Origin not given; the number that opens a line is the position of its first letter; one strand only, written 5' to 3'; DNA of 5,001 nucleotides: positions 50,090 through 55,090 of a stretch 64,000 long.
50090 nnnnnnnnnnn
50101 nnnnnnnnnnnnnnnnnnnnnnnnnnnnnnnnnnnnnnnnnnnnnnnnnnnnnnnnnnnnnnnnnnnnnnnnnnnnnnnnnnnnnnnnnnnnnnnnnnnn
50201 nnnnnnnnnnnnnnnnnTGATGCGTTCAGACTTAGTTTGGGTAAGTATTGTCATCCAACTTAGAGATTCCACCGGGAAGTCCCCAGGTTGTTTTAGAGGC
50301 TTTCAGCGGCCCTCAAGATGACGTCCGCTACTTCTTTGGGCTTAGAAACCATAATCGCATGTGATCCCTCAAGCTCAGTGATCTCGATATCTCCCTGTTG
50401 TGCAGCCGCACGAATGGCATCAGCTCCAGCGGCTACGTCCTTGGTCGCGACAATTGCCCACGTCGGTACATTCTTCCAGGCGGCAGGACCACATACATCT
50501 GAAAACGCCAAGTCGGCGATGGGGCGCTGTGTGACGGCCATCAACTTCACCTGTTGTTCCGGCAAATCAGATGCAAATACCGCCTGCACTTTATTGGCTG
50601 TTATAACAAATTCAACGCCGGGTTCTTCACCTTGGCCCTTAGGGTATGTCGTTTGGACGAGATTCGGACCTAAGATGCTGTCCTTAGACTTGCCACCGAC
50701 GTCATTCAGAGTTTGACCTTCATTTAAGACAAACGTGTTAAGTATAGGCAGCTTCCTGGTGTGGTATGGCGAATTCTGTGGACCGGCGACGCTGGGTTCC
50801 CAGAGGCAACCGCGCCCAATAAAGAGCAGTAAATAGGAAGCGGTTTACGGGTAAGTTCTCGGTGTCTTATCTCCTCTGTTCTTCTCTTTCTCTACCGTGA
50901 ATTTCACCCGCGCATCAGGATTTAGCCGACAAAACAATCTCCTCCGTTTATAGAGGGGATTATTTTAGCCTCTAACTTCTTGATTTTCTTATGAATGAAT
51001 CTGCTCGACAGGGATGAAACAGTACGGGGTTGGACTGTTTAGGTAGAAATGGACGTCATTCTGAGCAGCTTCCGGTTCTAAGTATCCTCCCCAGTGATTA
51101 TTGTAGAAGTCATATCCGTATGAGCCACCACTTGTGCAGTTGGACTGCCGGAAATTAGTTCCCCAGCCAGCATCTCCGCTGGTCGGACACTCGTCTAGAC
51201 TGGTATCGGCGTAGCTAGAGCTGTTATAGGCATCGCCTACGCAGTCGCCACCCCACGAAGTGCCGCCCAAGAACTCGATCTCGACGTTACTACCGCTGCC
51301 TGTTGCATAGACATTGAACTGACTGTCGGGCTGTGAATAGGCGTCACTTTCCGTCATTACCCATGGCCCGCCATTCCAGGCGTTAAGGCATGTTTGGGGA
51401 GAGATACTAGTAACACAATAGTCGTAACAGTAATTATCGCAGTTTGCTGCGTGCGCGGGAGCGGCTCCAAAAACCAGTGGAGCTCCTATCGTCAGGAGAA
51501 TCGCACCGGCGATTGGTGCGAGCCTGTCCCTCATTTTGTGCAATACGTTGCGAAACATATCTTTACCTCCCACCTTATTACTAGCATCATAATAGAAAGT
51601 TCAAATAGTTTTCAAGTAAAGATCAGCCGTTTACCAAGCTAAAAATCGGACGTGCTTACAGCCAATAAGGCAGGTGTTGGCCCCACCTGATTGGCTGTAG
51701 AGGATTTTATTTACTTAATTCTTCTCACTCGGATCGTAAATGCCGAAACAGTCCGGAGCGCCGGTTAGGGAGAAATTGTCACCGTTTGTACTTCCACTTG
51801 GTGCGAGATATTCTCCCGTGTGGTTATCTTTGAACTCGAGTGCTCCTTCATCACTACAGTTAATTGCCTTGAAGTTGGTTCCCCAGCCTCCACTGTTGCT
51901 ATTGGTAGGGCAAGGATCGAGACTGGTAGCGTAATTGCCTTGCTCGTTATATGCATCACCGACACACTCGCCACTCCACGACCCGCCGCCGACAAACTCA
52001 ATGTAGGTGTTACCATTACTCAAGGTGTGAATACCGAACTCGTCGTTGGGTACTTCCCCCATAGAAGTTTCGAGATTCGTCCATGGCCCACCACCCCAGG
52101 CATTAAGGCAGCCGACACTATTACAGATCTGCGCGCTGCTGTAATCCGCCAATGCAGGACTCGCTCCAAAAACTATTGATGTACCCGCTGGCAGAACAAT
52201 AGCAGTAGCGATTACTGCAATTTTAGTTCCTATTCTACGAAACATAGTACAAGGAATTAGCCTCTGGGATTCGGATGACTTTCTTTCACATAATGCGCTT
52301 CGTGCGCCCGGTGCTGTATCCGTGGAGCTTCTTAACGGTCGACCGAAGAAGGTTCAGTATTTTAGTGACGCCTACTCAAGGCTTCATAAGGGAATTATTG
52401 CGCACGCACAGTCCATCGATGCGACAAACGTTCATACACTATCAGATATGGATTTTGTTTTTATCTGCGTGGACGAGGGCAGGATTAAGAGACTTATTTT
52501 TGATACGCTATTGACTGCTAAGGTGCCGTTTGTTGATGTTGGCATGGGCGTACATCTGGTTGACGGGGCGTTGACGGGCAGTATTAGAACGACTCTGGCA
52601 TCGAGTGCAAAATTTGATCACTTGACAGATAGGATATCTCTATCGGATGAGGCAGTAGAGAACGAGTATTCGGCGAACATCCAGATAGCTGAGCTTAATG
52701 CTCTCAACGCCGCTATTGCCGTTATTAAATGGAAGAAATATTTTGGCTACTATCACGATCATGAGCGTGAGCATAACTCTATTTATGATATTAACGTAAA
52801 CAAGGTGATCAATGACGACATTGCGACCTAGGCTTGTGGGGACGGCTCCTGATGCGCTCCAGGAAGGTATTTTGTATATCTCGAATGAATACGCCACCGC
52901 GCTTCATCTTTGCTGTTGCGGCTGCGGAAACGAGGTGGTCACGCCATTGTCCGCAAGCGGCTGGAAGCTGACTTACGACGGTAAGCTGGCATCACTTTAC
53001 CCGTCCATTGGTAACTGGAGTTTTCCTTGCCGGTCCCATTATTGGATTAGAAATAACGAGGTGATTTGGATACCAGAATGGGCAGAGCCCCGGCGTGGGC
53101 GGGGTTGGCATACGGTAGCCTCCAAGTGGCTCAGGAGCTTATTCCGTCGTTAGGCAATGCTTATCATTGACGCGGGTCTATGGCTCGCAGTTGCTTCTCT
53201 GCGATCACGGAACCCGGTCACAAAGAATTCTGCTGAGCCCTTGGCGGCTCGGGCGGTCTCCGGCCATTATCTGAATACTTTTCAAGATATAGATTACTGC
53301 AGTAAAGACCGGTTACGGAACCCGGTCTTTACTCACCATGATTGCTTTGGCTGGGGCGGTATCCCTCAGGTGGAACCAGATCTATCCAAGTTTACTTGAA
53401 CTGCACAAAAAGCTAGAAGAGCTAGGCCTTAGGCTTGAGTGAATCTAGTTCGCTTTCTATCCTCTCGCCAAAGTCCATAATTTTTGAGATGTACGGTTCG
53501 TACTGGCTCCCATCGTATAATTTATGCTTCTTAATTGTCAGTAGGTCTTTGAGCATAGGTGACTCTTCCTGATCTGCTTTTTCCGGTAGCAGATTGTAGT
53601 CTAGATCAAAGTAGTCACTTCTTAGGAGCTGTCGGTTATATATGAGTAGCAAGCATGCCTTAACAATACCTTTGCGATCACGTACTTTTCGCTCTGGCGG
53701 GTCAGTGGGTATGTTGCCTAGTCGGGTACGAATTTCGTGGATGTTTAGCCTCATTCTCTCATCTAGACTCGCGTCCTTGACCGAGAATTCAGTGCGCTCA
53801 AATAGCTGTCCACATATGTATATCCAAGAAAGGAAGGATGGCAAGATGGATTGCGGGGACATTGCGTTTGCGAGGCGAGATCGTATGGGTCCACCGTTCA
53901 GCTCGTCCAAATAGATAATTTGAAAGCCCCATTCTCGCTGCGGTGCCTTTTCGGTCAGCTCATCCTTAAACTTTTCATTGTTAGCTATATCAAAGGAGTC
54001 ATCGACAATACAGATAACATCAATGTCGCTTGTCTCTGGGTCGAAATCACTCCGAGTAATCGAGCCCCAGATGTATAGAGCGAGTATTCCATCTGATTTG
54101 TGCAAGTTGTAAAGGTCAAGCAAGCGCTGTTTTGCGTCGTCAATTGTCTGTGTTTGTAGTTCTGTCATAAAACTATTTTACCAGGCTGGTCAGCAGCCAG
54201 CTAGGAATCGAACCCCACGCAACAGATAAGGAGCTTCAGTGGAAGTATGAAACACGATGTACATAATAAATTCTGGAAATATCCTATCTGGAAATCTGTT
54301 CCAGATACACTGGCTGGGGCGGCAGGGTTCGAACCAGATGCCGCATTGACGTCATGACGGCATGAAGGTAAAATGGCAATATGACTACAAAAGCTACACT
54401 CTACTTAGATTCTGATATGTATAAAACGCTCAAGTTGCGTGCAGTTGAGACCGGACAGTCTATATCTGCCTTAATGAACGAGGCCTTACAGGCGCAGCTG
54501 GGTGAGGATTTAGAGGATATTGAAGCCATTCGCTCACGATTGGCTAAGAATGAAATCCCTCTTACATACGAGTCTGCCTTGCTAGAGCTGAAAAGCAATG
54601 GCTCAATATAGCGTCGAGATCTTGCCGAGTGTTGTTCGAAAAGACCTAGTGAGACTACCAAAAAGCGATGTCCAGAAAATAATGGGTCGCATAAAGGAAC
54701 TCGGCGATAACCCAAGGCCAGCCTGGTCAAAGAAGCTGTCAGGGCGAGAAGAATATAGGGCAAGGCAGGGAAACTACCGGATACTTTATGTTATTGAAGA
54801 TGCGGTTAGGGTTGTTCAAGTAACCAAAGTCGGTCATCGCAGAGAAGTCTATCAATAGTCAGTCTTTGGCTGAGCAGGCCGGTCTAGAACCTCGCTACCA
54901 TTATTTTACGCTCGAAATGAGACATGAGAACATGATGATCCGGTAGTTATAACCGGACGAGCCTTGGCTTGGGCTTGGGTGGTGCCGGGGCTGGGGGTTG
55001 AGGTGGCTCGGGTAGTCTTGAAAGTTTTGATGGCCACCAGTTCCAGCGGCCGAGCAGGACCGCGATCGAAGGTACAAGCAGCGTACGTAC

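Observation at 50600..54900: Lower-GC island carrying gene remnants, secreted paralogs, an E1-like fragment and a toxin-antitoxin pair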

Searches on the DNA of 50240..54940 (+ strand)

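Call 83: search_dna_similar(query=window:50240-54940:+, collection=plasmids, mode=distant, max_rows=8)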
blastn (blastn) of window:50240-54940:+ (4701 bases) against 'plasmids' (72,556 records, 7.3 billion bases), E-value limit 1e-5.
Records with a match: 54; places in all: 54; records where one place covers at least 80% of the query: 0.
Best place of each record, by identity: 60-80% 54.
By first word of the organism name: Acinetobacter 46; Microvirga 1; Agrobacterium 1; Pacificitalea 1; Tritonibacter 1; Sulfitobacter 1; Pontibrevibacter 1; Croceicoccus 1; Tunicatimonas 1.
By predicted mobility (MOB-suite, as given by PLSDB): mobilizable 40; non-mobilizable 9; conjugative 5.
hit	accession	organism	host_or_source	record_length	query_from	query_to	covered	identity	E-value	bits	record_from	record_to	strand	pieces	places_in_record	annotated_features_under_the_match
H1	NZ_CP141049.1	Microvirga lotononidis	-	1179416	2422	2808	5%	72.4%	9e-9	136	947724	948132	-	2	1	none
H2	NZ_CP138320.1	Agrobacterium fabrum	Blueberry,Crown gall tissues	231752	2609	2803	4%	69.4%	2e-10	77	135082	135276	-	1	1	DUF6527 family protein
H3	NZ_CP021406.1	Pacificitalea manganoxidans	cell culture,sediment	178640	2622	2808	4%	69.7%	8e-10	76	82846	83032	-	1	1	DUF6527 family protein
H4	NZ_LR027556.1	Tritonibacter mobilis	sea water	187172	2622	2808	4%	69.0%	2e-10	77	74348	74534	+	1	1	DUF6527 family protein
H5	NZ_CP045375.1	Sulfitobacter sp. THAF37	pure culture,Surface of a polyethylene ...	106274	2622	2808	4%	69.0%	2e-10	77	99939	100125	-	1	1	DUF6527 family protein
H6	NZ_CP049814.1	Pontibrevibacter nitratireducens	-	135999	2648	2808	3%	71.0%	3e-9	74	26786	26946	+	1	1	DUF6527 family protein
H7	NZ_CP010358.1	Acinetobacter johnsonii XBB1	Hospital sewage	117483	2626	2735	2%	73.9%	5e-6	64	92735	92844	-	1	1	DUF6527 family protein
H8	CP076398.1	Acinetobacter nosocomialis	Homo sapiens,cell culture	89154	2626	2735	2%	73.9%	5e-6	64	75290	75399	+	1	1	hypothetical protein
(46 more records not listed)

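Call 84: search_dna_similar(query=window:50240-54940:+, collection=phages, mode=distant, max_rows=8)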
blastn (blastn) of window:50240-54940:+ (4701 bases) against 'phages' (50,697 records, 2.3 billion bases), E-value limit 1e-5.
No match.

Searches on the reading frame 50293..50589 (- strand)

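Call 8: search_protein_families(library=pfam, proteins=[window:50293-50589:-], max_evalue=0.01)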
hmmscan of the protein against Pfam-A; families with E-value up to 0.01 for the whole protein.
window:50293-50589:- (98 aa): 1 family
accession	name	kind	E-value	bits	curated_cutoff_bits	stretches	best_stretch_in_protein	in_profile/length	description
PF12697.13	Abhydrolase_6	-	6.8e-07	30.6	26.3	1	4-90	129-217/217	Alpha/beta hydrolase family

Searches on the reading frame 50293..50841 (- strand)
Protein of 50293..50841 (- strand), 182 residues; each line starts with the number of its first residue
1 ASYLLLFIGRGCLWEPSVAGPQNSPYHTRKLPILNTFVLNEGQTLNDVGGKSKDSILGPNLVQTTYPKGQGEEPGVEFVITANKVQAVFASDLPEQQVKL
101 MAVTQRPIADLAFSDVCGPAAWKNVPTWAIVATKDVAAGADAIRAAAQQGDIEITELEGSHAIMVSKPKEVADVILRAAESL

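Call 34: search_protein_families(library=ncbifam, proteins=[window:50293-50841:-], max_evalue=0.01)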
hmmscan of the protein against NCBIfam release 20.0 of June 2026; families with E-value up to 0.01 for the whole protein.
window:50293-50841:- (182 aa): 0 families

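Call 58: search_protein_families(library=pfam, proteins=[window:50293-50841:-], max_evalue=0.01)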
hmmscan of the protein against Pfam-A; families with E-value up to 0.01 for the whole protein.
window:50293-50841:- (182 aa): 1 family
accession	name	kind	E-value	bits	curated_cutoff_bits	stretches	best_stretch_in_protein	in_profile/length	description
PF12697.13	Abhydrolase_6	-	8.3e-07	30.3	26.3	1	84-174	125-217/217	Alpha/beta hydrolase family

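Call 81: search_protein_representatives(protein=window:50293-50841:-)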
Query: 182 residues. Proteins with E-value up to 0.001 (for the whole library): 1861; up to 1e-10: 350; up to 1e-30: 6. The best 150 are listed.
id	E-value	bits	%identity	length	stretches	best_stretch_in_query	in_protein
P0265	8.2e-35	136.8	58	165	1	61-181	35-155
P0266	3.3e-33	131.6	49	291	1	36-179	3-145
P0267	4.2e-33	131.3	53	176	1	51-181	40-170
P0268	2.1e-31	125.7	43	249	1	36-179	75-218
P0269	2.4e-31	125.5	49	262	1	53-181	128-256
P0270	8.2e-31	123.8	48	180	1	32-181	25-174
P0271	3.2e-30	121.9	48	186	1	51-181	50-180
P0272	3.3e-30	121.9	52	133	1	61-179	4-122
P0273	3.7e-30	121.7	40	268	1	31-178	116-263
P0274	1.3e-28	116.7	47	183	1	35-162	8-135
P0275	4.2e-28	115.0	54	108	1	76-180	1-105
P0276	7.9e-28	114.1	51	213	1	62-180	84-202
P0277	6.6e-27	111.1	52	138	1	73-179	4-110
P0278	7.4e-27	110.9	39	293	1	33-180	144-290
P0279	1.9e-26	109.6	56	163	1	85-179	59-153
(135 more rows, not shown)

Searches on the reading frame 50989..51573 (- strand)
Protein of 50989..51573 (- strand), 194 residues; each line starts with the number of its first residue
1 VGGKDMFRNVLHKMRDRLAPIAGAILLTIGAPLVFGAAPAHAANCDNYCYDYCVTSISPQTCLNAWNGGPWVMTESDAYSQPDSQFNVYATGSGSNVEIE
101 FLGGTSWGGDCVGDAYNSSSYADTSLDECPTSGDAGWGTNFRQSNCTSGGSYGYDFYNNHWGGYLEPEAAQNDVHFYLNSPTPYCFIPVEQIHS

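Call 8: search_protein_families(library=pfam, proteins=[window:50989-51573:-], max_evalue=0.01)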
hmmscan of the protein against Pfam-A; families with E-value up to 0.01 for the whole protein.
window:50989-51573:- (194 aa): 0 families

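Call 33: search_protein_families(library=padloc, proteins=[window:50989-51573:-], max_evalue=0.01)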
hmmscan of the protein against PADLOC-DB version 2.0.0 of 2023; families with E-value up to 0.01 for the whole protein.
window:50989-51573:- (194 aa): 0 families

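Call 34: search_protein_families(library=ncbifam, proteins=[window:50989-51573:-], max_evalue=0.01)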
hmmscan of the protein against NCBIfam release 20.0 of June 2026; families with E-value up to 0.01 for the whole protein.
window:50989-51573:- (194 aa): 0 families
